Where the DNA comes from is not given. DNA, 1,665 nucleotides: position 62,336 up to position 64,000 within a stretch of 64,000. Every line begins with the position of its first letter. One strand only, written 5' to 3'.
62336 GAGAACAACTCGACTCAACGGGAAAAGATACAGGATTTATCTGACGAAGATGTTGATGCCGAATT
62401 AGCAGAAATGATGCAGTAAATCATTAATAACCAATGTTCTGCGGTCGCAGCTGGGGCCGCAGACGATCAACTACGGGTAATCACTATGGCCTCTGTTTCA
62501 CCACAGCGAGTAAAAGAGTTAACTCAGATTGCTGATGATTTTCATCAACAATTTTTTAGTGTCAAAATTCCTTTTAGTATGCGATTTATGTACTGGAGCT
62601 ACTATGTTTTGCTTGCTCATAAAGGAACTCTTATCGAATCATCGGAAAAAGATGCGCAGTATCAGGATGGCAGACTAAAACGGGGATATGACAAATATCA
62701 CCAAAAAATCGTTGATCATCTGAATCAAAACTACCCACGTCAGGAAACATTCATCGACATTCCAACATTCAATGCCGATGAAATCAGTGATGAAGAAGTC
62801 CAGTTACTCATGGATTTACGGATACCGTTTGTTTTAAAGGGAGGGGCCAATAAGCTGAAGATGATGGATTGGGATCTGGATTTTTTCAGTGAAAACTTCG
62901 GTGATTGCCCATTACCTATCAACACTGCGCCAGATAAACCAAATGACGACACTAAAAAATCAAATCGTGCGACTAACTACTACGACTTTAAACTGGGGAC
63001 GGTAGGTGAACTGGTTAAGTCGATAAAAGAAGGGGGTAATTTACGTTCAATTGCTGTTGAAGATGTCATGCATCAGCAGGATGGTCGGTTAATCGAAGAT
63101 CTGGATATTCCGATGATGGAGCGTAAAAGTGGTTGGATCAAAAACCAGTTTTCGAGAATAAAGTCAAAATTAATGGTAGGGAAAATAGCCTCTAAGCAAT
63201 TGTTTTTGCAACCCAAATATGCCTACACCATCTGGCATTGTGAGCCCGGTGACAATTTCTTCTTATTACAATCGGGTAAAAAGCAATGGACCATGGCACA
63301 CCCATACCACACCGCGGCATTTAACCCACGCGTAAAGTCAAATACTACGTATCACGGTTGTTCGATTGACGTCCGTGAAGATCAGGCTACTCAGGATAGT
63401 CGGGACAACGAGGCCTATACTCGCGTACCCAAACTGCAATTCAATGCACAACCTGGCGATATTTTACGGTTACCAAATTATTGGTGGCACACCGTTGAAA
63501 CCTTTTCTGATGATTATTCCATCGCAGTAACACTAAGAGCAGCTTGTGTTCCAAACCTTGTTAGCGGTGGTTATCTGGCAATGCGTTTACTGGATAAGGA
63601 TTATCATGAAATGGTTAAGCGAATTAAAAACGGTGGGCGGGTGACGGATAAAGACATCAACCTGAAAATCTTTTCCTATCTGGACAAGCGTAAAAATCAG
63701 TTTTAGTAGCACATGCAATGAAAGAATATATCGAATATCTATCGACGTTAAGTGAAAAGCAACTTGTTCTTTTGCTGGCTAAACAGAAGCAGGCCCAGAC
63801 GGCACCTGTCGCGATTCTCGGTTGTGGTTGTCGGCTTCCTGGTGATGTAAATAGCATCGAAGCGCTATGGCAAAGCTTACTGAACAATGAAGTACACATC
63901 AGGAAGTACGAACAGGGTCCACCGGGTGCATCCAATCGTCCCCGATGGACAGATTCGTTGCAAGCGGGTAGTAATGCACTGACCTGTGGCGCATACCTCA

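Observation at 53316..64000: Polyketide cluster start: long AT-rich upstream region, TauD hydroxylase, hotdog protein, free ACP, fully reducing PKS, JmjC hydroxylase, second PKS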

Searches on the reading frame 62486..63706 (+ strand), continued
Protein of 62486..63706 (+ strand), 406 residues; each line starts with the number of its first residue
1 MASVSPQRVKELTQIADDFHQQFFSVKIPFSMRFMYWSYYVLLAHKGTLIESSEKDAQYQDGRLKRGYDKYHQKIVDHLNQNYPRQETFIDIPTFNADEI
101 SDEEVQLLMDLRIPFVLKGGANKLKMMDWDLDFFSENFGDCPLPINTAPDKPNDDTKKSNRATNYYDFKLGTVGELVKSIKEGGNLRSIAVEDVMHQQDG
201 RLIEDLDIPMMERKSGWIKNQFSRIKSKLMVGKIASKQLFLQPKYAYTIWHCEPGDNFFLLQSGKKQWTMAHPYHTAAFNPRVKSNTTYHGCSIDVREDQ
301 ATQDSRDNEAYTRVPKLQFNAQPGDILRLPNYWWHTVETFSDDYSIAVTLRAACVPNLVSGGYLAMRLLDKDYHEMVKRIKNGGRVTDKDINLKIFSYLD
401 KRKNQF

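Call 64: search_protein_families(library=pfam, proteins=[L003:15768-16400:+, L003:16867-18804:+, L003:18962-21211:+, L006:1434-2261:+, L006:2477-3400:+, L006:6267-6704:+, L006:6954-7415:+, L006:8927-9871:+, L002:687-1475:+, L002:16438-17493:-])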
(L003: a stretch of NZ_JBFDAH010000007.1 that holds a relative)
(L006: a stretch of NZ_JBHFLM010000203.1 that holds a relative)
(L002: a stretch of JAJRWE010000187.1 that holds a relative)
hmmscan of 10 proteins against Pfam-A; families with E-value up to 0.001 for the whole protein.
L003:15768-16400:+ (210 aa): 1 family
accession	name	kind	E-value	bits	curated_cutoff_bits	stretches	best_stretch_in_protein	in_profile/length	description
PF05036.18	SPOR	-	5.9e-09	36.6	21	1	123-188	3-67/76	SPOR domain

L003:16867-18804:+ (645 aa): 2 families
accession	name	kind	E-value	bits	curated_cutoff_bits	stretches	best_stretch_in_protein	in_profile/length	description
PF01757.29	Acyl_transf_3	-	4e-29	102.1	31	1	9-333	3-321/326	Acyltransferase domain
PF19040.6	SGNH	-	6.2e-28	98.6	27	1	409-628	8-238/248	SGNH domain (fused to AT3 domains)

L003:18962-21211:+ (750 aa): 2 families
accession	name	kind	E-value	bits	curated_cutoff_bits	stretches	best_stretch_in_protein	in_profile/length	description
PF01564.23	Spermine_synth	-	9.1e-14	51.9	22.9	1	556-708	9-160/186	Spermine/spermidine synthase domain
PF07690.21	MFS_1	-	4.3e-07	29.6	33.4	1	136-350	86-292/347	Major Facilitator Superfamily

L006:1434-2261:+ (275 aa): 0 families

L006:2477-3400:+ (307 aa): 1 family
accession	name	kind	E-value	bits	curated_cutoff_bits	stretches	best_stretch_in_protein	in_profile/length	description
PF11300.13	DUF3102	-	6.3e-12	46.3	24.4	1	53-103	23-73/129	Protein of unknown function (DUF3102)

L006:6267-6704:+ (145 aa): 2 families
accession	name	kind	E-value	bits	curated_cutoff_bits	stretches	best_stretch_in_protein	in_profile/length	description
PF00550.31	PP-binding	-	4e-15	56.3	20.8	1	74-140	2-67/67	Phosphopantetheine attachment site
PF14573.12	PP-binding_2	-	1.2e-06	29.1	32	1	103-143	47-87/96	Acyl-carrier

L006:6954-7415:+ (153 aa): 2 families
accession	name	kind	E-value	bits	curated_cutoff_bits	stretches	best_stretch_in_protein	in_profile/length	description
PF07366.18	SnoaL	-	6.1e-19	68.5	28.4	1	39-150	14-125/126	SnoaL-like polyketide cyclase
PF12680.13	SnoaL_2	-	8.9e-11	42.7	27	1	39-137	11-101/102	SnoaL-like domain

L006:8927-9871:+ (314 aa): 1 family
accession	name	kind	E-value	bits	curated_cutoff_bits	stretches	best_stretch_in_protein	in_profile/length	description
PF00487.30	FA_desaturase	-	9.1e-34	117.8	29.7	1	68-302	6-249/253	Fatty acid desaturase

L002:687-1475:+ (262 aa): 4 families
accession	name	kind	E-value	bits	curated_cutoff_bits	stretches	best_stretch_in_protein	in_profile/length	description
PF00196.25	GerE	-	3.2e-20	72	23.5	1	199-254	2-57/57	Bacterial regulatory proteins, luxR family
PF08281.18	Sigma70_r4_2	-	5.6e-06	26.3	25.7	1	207-242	18-54/54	Sigma-70, region 4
PF04967.18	HTH_10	-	0.00054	20.1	23.1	0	218-242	27-51/53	HTH DNA binding domain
PF04545.22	Sigma70_r4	-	0.00076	19.4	24.1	0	200-242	5-48/50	Sigma-70, region 4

L002:16438-17493:- (351 aa): 0 families

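Call 68: search_dna_similar(query=window:62486-63706:+, collection=plasmids, mode=protein, max_evalue=1e-10, max_rows=15)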
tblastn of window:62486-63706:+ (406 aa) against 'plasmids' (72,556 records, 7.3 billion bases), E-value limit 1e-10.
Records with a match: 1; places in all: 1; records where one place covers at least 80% of the query: 0.
Best place of each record, by identity: <60% 1.
By first word of the organism name: Planktothrix 1.
By predicted mobility (MOB-suite, as given by PLSDB): non-mobilizable 1.
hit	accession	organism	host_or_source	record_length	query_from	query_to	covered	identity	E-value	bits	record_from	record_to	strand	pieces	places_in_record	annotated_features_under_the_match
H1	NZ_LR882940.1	Planktothrix agardhii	-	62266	72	351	69%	24.0%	6e-18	94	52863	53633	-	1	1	cupin-like domain-containing protein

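Call 70: get_annotated_region(hit=H1, flank=8000)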
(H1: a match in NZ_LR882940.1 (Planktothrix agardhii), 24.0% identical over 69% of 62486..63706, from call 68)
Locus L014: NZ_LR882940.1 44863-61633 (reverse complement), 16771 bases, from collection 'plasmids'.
description: Planktothrix agardhii strain No.2A plasmid p2
organism: Planktothrix agardhii (NCBI taxid 1160)
taxonomy: Bacteria; Cyanobacteriota; Cyanophyceae; Oscillatoriales; Microcoleaceae; Planktothrix; Planktothrix agardhii
host: -; source: -; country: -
typing (MOB-suite, as given by PLSDB): non-mobilizable
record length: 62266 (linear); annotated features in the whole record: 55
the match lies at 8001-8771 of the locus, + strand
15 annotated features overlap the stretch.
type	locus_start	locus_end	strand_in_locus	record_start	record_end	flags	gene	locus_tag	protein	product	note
CDS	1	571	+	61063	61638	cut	-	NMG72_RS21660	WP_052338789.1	KilA-N domain-containing protein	-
CDS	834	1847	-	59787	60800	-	-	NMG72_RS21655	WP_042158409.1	IS701-like element ISPlag1 family transposase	-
CDS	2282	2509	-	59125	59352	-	-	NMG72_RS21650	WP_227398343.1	transposase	-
CDS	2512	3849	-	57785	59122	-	-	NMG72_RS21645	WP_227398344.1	FAD-dependent monooxygenase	-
CDS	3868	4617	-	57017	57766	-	-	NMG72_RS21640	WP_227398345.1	glucose 1-dehydrogenase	-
CDS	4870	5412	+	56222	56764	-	-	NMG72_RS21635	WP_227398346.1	EF-hand domain-containing protein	-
CDS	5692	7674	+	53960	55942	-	-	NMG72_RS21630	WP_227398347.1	prenyltransferase/squalene oxidase repeat-containing protein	-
CDS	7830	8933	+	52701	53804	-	-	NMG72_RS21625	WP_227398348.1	cupin-like domain-containing protein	-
CDS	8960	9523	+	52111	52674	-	-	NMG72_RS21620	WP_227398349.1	cytochrome P450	-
CDS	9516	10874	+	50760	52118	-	-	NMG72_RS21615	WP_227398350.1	cytochrome P450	-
CDS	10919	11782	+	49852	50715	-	-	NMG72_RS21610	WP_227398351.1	phytoene/squalene synthase family protein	-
CDS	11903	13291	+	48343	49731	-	-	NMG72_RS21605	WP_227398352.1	cytochrome P450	-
CDS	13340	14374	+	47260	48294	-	-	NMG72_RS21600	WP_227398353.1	SDR family oxidoreductase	-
CDS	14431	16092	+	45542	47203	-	-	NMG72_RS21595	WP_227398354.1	FAD-dependent oxidoreductase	-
CDS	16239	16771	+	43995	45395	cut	-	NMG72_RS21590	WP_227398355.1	cytochrome P450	-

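Call 71: search_protein_representatives(alignment_id=A1)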
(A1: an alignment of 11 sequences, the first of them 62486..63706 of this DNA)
Query: 11 sequences, 406 profile positions. Proteins with E-value up to 0.001 (for the whole library): 1254; up to 1e-10: 194; up to 1e-30: 15. The best 150 are listed.
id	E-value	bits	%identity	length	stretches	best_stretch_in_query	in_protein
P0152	1.4e-173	593.7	-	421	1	9-400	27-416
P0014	5.1e-101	354.7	-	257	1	150-402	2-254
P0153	7.0e-92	324.6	-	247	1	1-248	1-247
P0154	3.6e-78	279.5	-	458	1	32-406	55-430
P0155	4.0e-76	272.7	-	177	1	229-403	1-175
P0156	8.7e-75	268.3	-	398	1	26-401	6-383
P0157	1.6e-65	237.9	-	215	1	12-216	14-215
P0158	2.4e-53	197.8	-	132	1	283-406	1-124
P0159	2.4e-42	161.5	-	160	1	10-164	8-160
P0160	5.2e-40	153.8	-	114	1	49-157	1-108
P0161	3.2e-38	147.9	-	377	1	293-401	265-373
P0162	9.0e-36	139.9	-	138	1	138-227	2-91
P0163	8.1e-34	133.4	-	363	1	68-382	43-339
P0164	8.7e-34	133.3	-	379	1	27-398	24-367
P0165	1.9e-31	125.6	-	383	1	73-371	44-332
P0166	2.7e-30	121.8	-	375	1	69-389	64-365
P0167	1.4e-28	116.1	-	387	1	61-353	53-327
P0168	1.8e-28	115.8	-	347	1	91-391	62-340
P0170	2.5e-25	105.5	-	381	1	60-364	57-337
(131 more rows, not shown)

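Call 72: list_cluster_members(proteins=[P0152, P0154, P0156, P0163, P0164, P0165, P0166, P0167, P0168, P0170])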
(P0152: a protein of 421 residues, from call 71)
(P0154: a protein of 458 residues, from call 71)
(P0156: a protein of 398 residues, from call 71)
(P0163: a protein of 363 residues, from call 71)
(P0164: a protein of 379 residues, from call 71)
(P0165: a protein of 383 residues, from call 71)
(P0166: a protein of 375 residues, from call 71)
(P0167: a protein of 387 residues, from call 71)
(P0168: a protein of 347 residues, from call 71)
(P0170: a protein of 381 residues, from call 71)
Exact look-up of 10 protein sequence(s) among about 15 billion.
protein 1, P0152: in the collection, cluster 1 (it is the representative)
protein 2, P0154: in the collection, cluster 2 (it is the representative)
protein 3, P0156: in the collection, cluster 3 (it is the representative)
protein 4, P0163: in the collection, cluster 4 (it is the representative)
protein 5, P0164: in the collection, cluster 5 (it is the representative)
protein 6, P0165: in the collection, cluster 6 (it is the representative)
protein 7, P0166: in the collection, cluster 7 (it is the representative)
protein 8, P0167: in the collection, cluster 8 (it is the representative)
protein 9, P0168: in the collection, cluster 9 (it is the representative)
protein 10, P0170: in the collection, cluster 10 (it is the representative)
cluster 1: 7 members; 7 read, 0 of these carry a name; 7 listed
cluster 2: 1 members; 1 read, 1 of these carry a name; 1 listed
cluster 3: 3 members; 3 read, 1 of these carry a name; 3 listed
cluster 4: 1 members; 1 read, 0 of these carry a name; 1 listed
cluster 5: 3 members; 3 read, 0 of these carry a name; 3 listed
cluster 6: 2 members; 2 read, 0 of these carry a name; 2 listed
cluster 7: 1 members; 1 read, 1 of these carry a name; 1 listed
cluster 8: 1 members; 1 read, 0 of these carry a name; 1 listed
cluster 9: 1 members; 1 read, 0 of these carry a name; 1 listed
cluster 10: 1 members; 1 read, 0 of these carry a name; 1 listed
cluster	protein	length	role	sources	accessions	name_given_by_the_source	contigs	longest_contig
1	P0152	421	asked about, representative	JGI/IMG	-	-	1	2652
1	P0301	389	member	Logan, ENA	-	-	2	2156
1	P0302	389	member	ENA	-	-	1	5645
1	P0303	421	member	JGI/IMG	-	-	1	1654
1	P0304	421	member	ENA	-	-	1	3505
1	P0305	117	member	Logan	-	-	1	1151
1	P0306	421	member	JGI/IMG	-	-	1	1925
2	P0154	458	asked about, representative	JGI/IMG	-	hypothetical protein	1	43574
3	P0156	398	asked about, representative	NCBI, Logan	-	-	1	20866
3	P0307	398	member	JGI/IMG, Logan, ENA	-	hypothetical protein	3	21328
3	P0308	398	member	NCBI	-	-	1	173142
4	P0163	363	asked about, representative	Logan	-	-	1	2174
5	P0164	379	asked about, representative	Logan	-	-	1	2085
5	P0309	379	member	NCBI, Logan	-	-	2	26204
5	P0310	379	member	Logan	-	-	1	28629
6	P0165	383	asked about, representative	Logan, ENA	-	-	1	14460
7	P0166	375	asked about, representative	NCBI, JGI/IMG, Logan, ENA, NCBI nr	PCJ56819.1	MAG: hypothetical protein COA79_17855 [Planctomycetota bacterium]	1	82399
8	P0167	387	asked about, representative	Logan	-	-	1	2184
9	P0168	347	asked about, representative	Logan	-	-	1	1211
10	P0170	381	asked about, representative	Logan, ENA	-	-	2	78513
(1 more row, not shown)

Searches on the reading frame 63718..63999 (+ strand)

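Call 5: search_protein_families(library=pfam, proteins=[window:63718-63999:+])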
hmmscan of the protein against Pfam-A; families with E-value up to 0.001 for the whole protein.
window:63718-63999:+ (94 aa): 1 family
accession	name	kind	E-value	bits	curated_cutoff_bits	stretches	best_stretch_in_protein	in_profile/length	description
PF00109.32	ketoacyl-synt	-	7.8e-06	26.1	20.8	1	29-66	2-38/252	Beta-ketoacyl synthase, N-terminal domain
